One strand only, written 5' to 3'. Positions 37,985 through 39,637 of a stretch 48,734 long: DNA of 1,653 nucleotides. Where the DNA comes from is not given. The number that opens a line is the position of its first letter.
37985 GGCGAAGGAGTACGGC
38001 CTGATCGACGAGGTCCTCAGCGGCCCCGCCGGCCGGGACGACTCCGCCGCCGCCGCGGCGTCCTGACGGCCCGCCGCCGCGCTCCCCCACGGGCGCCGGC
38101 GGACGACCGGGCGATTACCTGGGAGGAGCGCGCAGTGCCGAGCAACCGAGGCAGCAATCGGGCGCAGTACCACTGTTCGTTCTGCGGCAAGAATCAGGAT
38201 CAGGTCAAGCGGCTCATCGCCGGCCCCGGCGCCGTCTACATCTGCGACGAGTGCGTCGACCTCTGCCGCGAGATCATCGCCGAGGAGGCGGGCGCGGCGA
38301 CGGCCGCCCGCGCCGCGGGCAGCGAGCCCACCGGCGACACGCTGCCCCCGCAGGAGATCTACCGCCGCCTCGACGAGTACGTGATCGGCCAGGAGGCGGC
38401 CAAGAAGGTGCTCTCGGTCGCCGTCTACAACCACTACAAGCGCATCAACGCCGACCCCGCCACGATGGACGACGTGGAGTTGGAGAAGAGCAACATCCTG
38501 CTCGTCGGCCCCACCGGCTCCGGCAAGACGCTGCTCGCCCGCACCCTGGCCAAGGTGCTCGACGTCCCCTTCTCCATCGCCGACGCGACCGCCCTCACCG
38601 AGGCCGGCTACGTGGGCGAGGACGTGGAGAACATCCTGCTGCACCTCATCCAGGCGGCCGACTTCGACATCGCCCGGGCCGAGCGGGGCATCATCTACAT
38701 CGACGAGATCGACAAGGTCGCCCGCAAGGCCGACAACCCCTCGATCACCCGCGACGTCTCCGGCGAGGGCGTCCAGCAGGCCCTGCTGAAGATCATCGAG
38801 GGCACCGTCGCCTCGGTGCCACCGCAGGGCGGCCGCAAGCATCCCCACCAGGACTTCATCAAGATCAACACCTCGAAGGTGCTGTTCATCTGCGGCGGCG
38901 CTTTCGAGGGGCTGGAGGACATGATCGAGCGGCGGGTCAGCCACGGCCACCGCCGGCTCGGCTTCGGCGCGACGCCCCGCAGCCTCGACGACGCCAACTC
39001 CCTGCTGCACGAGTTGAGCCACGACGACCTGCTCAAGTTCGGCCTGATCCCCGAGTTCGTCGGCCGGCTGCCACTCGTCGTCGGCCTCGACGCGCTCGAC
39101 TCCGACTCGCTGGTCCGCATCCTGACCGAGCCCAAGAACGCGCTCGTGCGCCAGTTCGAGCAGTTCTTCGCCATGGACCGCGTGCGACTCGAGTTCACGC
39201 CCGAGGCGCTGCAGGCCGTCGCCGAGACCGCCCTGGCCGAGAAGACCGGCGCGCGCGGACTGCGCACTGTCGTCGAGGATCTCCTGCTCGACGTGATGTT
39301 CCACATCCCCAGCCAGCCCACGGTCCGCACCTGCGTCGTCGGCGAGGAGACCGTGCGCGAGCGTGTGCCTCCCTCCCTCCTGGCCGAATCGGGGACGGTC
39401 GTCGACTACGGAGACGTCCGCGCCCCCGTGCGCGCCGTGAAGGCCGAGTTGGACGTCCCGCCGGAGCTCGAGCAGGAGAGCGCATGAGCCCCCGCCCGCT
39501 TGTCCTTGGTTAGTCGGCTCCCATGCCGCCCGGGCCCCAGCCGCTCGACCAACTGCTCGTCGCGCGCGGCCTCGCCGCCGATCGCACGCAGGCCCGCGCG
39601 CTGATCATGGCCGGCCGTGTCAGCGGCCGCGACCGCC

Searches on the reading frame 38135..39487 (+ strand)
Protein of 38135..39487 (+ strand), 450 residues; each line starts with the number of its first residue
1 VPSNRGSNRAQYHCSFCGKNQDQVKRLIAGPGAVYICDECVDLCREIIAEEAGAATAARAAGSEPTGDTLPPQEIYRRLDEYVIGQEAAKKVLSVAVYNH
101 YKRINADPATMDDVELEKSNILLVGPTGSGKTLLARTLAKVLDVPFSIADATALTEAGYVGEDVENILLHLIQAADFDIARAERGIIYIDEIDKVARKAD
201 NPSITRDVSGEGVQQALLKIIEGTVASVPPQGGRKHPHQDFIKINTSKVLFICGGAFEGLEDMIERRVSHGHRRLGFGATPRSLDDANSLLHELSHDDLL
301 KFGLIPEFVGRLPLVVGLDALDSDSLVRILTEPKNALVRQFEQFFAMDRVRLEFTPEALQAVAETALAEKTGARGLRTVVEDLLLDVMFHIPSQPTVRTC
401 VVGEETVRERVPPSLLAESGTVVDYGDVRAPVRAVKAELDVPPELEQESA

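Call 51: search_protein_families(library=pfam, proteins=[window:38135-39487:+], max_evalue=0.001)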
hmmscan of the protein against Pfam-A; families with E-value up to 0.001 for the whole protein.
window:38135-39487:+ (450 aa): 10 families
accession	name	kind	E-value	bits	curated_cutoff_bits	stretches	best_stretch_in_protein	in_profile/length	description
PF07724.20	AAA_2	-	4.3e-32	111.9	27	1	117-314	2-165/166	AAA domain (Cdc48 subfamily)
PF06689.19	zf-C4_ClpX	-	2.2e-20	72.7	27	1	13-50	2-39/39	ClpX C4-type zinc finger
PF00004.35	AAA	-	3.4e-15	57.1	21.2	1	121-252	1-105/131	ATPase family associated with various cellular activities (AAA)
PF10431.15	ClpB_D2-small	-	3.2e-09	37.1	21.9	1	321-393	1-69/81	C-terminal, D2-small domain, of ClpB protein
PF01078.27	Mg_chelatase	-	4.4e-06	26.7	20.3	0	119-142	23-46/207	Magnesium chelatase, subunit ChlI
PF05496.18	RuvB_N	-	5e-06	26.8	27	1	78-199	5-100/159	Holliday junction DNA helicase RuvB P-loop domain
PF07728.20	AAA_5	-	6e-06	26.8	22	1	120-197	1-80/139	AAA domain (dynein-related subfamily)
PF13401.12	AAA_22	-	5.3e-05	24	27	1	118-165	5-55/130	AAA domain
PF00493.29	MCM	-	0.00011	21.9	23.3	1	74-198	17-136/224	MCM P-loop domain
PF00158.32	Sigma54_activat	-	0.00085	19.5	20.2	0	109-140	13-44/168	Sigma-54 interaction domain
